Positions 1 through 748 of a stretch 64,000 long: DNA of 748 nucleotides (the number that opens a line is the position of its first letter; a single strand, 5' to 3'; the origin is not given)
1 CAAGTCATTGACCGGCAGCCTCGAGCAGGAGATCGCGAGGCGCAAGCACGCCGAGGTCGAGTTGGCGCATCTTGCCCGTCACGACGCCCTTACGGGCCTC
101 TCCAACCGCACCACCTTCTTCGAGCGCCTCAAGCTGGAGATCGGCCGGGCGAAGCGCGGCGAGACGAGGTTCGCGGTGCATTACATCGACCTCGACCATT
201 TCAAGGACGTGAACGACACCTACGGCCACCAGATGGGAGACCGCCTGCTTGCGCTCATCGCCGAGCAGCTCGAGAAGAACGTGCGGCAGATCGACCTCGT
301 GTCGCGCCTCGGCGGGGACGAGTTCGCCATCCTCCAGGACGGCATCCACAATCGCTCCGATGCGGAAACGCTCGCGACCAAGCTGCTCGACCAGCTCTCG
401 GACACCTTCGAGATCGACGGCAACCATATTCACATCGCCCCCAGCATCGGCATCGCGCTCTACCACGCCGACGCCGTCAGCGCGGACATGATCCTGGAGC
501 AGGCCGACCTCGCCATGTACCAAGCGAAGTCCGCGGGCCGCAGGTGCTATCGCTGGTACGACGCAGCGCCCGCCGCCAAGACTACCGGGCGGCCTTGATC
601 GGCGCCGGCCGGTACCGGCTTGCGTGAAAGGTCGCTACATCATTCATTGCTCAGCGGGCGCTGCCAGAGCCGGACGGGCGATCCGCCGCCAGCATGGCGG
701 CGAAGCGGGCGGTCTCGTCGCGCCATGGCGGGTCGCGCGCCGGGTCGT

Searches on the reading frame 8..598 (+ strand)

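Call 3: search_protein_families(library=pfam, proteins=[window:8-598:+], max_evalue=0.01)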
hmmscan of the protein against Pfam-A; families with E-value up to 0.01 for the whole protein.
window:8-598:+ (196 aa): 1 family
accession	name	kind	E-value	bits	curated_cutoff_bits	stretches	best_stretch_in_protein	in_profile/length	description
PF00990.26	GGDEF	-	1.4e-46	158.7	23.8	1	23-179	1-160/161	Diguanylate cyclase, GGDEF domain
